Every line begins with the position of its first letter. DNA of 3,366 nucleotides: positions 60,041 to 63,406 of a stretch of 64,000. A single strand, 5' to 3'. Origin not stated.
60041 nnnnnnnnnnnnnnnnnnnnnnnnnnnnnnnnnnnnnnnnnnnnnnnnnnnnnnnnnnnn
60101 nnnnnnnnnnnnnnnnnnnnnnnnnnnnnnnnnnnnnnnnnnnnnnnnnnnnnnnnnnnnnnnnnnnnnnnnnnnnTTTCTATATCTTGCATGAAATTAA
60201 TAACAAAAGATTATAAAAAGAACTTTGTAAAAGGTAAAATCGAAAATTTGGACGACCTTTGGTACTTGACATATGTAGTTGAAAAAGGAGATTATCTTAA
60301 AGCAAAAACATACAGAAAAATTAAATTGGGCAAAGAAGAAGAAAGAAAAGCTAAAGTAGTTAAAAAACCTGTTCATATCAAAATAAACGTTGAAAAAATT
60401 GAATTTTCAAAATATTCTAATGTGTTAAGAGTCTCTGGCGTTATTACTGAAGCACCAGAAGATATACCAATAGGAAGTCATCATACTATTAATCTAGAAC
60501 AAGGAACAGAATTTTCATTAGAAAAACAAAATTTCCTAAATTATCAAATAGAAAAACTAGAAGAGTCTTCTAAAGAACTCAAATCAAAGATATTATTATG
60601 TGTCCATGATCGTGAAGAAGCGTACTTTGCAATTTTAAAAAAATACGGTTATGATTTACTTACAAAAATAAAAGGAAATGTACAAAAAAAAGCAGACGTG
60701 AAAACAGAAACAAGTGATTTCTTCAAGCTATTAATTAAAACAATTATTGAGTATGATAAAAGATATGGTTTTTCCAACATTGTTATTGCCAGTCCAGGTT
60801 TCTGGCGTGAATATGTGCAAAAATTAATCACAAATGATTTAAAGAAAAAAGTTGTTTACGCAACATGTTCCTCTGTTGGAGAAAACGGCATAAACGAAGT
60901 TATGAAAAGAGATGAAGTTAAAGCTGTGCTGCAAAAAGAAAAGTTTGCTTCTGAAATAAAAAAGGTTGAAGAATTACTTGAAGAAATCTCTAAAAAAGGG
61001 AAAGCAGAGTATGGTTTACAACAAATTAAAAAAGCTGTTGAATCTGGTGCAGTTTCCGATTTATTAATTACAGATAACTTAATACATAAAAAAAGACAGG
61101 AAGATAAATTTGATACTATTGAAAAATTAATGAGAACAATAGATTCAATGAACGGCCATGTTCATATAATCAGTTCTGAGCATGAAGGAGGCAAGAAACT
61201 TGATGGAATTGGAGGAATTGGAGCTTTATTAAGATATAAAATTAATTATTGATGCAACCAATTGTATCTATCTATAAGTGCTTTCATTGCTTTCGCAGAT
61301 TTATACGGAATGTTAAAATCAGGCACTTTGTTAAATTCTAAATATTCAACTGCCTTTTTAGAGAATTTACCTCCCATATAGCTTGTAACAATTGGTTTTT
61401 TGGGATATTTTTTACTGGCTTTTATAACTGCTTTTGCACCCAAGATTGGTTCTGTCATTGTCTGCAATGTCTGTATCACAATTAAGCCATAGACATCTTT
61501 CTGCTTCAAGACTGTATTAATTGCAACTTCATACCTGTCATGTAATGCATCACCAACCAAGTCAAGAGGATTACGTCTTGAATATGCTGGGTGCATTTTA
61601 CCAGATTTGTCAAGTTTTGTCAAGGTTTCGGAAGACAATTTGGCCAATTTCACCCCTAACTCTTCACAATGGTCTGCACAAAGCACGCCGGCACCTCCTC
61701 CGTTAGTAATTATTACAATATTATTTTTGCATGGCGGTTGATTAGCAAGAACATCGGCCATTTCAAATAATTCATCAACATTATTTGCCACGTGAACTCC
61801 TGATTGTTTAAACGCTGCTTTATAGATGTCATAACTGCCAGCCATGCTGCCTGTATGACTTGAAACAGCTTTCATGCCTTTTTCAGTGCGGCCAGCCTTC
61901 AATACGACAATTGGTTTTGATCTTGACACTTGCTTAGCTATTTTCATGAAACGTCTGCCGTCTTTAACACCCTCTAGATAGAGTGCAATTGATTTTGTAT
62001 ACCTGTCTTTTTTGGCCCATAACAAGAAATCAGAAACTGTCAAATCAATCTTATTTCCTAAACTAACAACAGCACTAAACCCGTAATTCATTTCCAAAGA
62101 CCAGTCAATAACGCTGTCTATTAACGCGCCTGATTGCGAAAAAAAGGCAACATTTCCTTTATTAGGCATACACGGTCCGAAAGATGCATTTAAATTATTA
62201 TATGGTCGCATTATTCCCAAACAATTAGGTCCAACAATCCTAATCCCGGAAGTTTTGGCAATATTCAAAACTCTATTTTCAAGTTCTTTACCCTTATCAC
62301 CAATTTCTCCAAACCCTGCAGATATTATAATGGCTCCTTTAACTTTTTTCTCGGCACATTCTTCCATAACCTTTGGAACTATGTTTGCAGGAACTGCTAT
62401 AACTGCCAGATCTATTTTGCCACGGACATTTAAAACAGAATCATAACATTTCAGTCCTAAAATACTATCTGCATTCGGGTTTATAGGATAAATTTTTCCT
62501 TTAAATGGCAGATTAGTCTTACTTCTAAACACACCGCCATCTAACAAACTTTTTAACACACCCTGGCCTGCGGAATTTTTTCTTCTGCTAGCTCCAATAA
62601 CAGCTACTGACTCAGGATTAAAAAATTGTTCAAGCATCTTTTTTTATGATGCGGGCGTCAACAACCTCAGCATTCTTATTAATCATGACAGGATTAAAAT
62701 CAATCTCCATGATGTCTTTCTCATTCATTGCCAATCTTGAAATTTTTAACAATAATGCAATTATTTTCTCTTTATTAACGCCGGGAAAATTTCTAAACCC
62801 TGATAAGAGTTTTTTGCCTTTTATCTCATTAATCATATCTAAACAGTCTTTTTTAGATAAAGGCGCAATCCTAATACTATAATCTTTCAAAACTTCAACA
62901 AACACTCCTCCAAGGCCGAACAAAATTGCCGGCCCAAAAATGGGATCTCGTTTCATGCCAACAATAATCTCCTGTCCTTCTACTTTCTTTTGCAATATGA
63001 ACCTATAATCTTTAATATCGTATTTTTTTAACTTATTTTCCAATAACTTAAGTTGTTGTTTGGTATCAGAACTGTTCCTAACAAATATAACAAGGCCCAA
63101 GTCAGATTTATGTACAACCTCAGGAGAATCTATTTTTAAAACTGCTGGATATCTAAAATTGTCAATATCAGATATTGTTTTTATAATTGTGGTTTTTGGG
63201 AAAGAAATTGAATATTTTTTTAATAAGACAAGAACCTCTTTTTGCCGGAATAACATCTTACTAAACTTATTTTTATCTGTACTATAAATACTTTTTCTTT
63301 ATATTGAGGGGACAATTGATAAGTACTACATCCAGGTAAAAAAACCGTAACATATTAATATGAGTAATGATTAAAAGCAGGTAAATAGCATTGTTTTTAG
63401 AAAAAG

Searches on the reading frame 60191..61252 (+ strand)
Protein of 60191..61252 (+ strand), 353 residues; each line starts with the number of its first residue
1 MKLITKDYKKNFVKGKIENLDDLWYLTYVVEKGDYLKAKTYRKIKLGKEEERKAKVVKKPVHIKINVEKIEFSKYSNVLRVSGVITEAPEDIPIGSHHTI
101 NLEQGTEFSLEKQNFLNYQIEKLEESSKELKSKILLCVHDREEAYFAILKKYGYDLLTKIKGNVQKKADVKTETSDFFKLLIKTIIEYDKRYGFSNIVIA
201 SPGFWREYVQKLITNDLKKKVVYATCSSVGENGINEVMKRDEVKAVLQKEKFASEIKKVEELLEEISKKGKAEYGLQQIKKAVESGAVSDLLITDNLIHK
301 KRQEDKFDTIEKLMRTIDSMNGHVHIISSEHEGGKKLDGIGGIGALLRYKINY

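Call 22: search_protein_families(library=pfam, proteins=[window:60191-61252:+], max_evalue=0.01)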
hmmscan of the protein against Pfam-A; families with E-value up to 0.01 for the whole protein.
window:60191-61252:+ (353 aa): 3 families
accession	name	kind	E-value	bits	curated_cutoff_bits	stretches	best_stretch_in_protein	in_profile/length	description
PF03463.20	eRF1_1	-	2.5e-27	95.8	23.8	1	1-126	1-122/123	eRF1 domain 1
PF03465.20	eRF1_3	-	1.1e-25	90.6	25.8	1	253-351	2-106/106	eRF1 domain 3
PF03464.20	eRF1_2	-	3.7e-06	27.7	27.1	1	136-248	4-132/133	eRF1 domain 2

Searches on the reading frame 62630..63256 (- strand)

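Call 22: search_protein_families(library=pfam, proteins=[window:62630-63256:-], max_evalue=0.01)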
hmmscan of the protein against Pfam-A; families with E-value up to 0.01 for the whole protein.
window:62630-63256:- (208 aa): 1 family
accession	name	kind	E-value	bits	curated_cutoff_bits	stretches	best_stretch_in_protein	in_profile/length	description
PF13549.11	ATP-grasp_5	-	3e-48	164.5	27.6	1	5-203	12-219/221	ATP-grasp domain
